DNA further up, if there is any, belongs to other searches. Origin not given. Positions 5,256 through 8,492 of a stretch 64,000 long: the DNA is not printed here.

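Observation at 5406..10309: Candidate two-gene antiviral STAND/NACHT-like system with the repeat 'sensor' encoded as a separate, translationally coupled ORF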

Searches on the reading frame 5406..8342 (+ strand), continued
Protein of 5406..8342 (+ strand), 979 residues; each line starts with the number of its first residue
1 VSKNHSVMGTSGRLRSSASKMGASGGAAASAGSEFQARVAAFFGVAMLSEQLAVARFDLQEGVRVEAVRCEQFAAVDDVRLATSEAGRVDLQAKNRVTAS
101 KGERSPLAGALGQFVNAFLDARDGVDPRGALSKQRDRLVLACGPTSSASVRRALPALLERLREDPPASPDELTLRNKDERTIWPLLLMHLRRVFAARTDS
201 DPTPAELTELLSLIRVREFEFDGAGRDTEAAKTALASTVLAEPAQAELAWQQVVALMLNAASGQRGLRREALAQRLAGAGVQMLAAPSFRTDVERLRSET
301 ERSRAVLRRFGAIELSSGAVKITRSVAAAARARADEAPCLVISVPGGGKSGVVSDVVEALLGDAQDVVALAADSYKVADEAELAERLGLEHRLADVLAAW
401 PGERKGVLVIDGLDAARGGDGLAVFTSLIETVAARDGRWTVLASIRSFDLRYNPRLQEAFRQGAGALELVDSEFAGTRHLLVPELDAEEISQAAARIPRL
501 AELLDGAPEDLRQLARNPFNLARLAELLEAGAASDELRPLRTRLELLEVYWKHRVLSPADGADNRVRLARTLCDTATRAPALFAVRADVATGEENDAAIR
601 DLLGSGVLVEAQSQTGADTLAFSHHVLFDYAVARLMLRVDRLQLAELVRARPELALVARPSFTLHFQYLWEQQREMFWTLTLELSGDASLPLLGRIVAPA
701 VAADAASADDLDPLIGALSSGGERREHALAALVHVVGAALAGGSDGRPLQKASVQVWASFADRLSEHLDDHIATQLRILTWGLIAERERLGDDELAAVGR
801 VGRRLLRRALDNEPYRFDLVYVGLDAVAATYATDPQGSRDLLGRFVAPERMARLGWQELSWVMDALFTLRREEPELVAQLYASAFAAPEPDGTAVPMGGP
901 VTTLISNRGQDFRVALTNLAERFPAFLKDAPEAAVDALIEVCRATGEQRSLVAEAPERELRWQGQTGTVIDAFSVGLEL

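Call 44: find_related_loci(query=A2, collection=genome_contigs, flank=8000)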
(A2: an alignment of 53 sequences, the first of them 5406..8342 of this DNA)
Query A2 (979 aa) in genome_contigs; peptide patterns used: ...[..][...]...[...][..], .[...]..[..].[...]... (x = any residue, [..] = any of these).
500 stretches matched a pattern; 425 encode a relative of the query (tblastn E <= 1e-3); the best 80 are kept; 80 distinct loci.
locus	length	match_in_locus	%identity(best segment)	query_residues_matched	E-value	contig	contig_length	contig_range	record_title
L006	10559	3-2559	66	128-978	0e+0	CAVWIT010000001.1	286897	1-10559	MAG: uncultured Solirubrobacterales bacterium isolate MFD02248.bin.1.55 genome assembly, contig: contig_23402, whole gen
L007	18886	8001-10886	63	13-975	0e+0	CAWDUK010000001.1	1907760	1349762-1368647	MAG: uncultured Actinomycetota bacterium isolate MFD05512.bin.1.38 genome assembly, contig: contig_26693, whole genome s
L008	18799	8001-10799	39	17-949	1e-163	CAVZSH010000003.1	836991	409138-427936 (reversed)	MAG: uncultured Solirubrobacterales bacterium isolate MFD00731.bin.1.162 genome assembly, contig: contig_13014, whole ge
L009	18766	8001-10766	38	34-949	3e-162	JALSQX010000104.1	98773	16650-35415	MAG: Blastocatellia bacterium isolate 356-308_maxbin2_scaf2bin.121 356-308_scaffold_98_c1, whole genome shotgun sequence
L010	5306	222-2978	38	34-953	3e-165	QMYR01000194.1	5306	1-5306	MAG: Candidatus Thorarchaeota archaeon isolate B65_G9 B65_Guay9_scaffold_29258, whole genome shotgun sequence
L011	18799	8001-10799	36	24-949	2e-160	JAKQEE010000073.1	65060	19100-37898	MAG: Pseudomonadota bacterium isolate USDE_maxbin.087_sub k141_885831, whole genome shotgun sequence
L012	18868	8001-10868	38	3-941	2e-153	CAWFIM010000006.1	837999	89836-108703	MAG: uncultured Solirubrobacterales bacterium isolate MFD02159.bin.2.114 genome assembly, contig: contig_355, whole geno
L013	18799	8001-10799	37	34-949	4e-153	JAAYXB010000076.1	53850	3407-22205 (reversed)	MAG: Bacillota bacterium isolate AS02xzSISU_21 41480_AS02, whole genome shotgun sequence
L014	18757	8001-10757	36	34-942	3e-149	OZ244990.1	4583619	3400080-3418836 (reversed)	MAG: Candidatus Eiseniibacteriota bacterium isolate 2ac8f909-beb7-4024-9be3-18111db1b52c genome assembly, chromosome: 1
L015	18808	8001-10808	36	15-939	9e-148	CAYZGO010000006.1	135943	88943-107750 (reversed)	MAG TPA_asm: uncultured Anaerolineales bacterium isolate binchicken_co100_350 genome assembly, contig: NODE_85_length_13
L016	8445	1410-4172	37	34-948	2e-147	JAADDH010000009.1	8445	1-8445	MAG: Candidatus Iainarchaeum archaeon isolate L_MaxBin.110 contig-127_10786, whole genome shotgun sequence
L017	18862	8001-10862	34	34-975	1e-145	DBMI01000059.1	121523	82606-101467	MAG TPA_asm: Desulfarculales bacterium UBA702 UBA702_contig_522, whole genome shotgun sequence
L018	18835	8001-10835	36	8-949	2e-141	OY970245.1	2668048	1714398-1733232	MAG: uncultured Solirubrobacterales bacterium isolate MFD05747.bin.c.4 genome assembly, chromosome: 1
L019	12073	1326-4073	37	35-944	2e-140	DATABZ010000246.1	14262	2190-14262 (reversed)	MAG TPA_asm: Gemmatimonadales bacterium isolate SMAG_U6711 k141_2364918, whole genome shotgun sequence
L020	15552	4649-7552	33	6-967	2e-138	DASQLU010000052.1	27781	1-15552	MAG TPA_asm: Pyrinomonadaceae bacterium isolate SMAG_U10730 k141_1120963, whole genome shotgun sequence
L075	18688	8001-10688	32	25-942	6e-104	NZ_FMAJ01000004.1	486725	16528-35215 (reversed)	Rhizobium aethiopicum strain HBR26, whole genome shotgun sequence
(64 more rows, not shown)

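Call 51: predict_structure(alignment_id=A2)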
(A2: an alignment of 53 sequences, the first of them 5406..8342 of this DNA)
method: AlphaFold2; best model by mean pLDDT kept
length: 979 residues; sequences in the alignment: 53
mean_pLDDT: 88.2   pTM: 0.75
mean pLDDT of the five models: 88.2, 87.5, 87.0, 85.8, 85.2
residues with pLDDT >= 90: 650; 70-90: 260; 50-70: 37; < 50: 32
segments of 3 or more residues with pLDDT < 50: 1-27, 976-979
pLDDT, mean of each block of 10 residues (from residue 1): 30 29 43 91 95 83 91 91 91 94 93 96 89 94 94 95 92 94 96 94 94 95 89 94 94 94 89 90 91 95 90 90 92 89 92 95 93 83 91 93 91 74 89 86 90 87 66 86 94 95 94 96 95 94 95 94 94 83 84 91 92 79 91 93 86 82 94 93 90 88 93 94 94 94 79 93 94 95 93 96 94 83 95 96 94 93 95 95 91 79 82 93 95 90 75 67 78 53
secondary structure, 60 per line:
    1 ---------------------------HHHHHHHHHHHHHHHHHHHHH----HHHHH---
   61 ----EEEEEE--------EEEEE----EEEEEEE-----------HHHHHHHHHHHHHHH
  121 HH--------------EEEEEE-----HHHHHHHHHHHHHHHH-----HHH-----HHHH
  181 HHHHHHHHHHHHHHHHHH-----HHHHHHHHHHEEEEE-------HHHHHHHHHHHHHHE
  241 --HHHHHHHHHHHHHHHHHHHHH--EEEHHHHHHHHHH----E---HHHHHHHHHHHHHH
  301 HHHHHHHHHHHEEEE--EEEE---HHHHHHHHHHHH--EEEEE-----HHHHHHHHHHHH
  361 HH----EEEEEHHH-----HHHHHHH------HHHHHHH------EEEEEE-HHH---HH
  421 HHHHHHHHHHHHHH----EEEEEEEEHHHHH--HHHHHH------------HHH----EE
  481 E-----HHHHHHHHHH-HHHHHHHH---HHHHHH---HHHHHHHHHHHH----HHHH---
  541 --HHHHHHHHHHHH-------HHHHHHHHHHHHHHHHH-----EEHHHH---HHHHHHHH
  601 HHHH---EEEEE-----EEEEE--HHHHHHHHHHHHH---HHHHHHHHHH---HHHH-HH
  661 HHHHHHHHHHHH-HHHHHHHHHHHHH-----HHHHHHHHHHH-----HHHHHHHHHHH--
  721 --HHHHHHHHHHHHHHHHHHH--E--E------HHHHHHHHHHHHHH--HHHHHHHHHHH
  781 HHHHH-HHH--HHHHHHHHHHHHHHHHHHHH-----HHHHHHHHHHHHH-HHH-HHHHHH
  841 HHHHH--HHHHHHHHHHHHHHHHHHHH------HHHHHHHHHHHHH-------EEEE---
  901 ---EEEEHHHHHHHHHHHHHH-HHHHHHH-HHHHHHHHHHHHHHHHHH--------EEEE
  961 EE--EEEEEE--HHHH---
elements in order (helices of 4 or more, strands of 3 or more residues): H28-48 H53-57 E65-70 E79-83 E88-94 H106-122 E137-142 H148-163 H177-198 H204-213 E214-218 H226-239 H243-263 E266-268 H269-278 H287-311 E312-315 E318-321 H325-336 E339-343 H349-362 E367-371 H380-386 H393-399 E406-411 H419-434 E439-446 H447-451 H454-459 E479-481 H487-496 H498-505 H509-514 H518-529 H534-537 H543-554 H562-578 H586-589 H593-604 E608-612 E618-622 H625-637 H641-650 H654-657 H659-672 H674-686 H692-702 H708-718 H723-741 H754-767 H770-785 H792-811 H817-829 H835-845 H848-867 H874-886 E894-897 E904-907 H908-921 H923-929 H931-948 E957-962 E965-970 H973-976

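Call 53: fold_search(model_id=the predicted structure, library=pdb)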
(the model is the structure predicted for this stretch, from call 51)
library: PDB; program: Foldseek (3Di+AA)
matches with E <= 10: 1179; with E <= 0.001: 66
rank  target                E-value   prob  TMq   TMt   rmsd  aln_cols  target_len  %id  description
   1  8dgf_B                1.2e-10  1.00  0.27  0.19  27.2       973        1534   12  Avs4 bound to phage PhiV-1 portal (released 2022-08-03)
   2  8dgf_A                7.3e-10  1.00  0.27  0.19  24.7      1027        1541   12  Avs4 bound to phage PhiV-1 portal (released 2022-08-03)
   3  4kxf_L                1.8e-08  1.00  0.27  0.29  10.9       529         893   13  Crystal structure of NLRC4 reveals its autoinhibition mechanism (released 2013-07-24)
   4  7wbt_A                2.0e-08  1.00  0.34  0.36  12.1       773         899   11  Crystal structure of bovine NLRP9 (released 2022-04-06)
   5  4kxf_K                2.2e-08  1.00  0.30  0.33  10.7       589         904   12  Crystal structure of NLRC4 reveals its autoinhibition mechanism (released 2013-07-24)
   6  4kxf_P                2.5e-08  1.00  0.28  0.32  10.3       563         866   12  Crystal structure of NLRC4 reveals its autoinhibition mechanism (released 2013-07-24)
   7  7wbu                  2.9e-08  1.00  0.34  0.37  11.3       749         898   11  Cryo-EM structure of bovine NLRP9 (released 2022-04-06)
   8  4kxf_N                4.8e-08  1.00  0.30  0.33  10.0       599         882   12  Crystal structure of NLRC4 reveals its autoinhibition mechanism (released 2013-07-24)
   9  4kxf_F                6.4e-08  1.00  0.29  0.31  10.2       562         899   11  Crystal structure of NLRC4 reveals its autoinhibition mechanism (released 2013-07-24)
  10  9l4l_A                8.3e-08  1.00  0.27  0.29  13.5       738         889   14  Structure of human SCMCcore complex contain NLRP2 (released 2025-10-01)
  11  9ln6_A                8.3e-08  1.00  0.24  0.25  16.3       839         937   10  Structure of human NLRP14-UHRF1 complex (released 2026-03-18)
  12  4kxf_B                1.0e-07  1.00  0.31  0.33  10.5       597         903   11  Crystal structure of NLRC4 reveals its autoinhibition mechanism (released 2013-07-24)
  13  5irl                  1.3e-07  1.00  0.26  0.33  15.0       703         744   15  Crystal structure of rabbit NOD2 SER mutant in an ADP-bound state (released 2016-06-29)
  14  4kxf_H                1.4e-07  1.00  0.28  0.31  10.4       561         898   11  Crystal structure of NLRC4 reveals its autoinhibition mechanism (released 2013-07-24)
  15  9dh3_A                1.9e-07  1.00  0.28  0.24  19.5       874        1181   10  Cryo-EM structure of NLRP3 complex with Compound C (released 2024-12-25)
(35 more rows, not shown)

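Call 65: search_protein_families(library=padloc, proteins=[L009:12926-14440:+, L075:12809-14233:+, L001:15128-15724:+, L003:5559-6428:+, L001:9058-9996:+], max_evalue=0.01)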
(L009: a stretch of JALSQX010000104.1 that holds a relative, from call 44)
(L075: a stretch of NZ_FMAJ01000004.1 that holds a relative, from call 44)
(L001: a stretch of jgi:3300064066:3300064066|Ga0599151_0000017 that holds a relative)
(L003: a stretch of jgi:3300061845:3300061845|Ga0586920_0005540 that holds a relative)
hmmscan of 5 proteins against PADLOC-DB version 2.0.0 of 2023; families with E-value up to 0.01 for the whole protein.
L009:12926-14440:+ (505 aa): 4 families
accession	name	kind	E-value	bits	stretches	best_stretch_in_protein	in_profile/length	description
PDLC04703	PDC-M54B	-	3.6e-228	756.4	1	3-486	2-487/496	-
PDLC04706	PDC-M54B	-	9.1e-75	250.1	1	42-483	35-474/475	-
PDLC04704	PDC-M54B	-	3.3e-35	119.6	2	46-235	48-242/507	-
PDLC04705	PDC-M54B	-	1.3e-33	114.7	1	50-483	53-478/480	-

L075:12809-14233:+ (475 aa): 4 families
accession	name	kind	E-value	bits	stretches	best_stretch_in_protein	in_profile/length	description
PDLC04706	PDC-M54B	-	8.4e-188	622.8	1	1-474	1-474/475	-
PDLC04704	PDC-M54B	-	3.6e-56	188.8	2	38-351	47-366/507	-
PDLC04703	PDC-M54B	-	6.8e-50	168.4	1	40-435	46-426/496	-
PDLC04705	PDC-M54B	-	3.3e-29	100.1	1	33-473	43-477/480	-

L001:15128-15724:+ (198 aa): 0 families

L003:5559-6428:+ (289 aa): 0 families

L001:9058-9996:+ (312 aa): 0 families

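Call 90: search_protein_families(library=pfam, proteins=[L009:12926-14440:+, L075:12809-14233:+], max_evalue=0.001)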
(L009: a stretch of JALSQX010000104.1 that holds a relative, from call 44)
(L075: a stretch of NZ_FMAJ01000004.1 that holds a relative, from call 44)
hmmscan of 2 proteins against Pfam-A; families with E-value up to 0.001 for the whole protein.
L009:12926-14440:+ (505 aa): 0 families

L075:12809-14233:+ (475 aa): 0 families
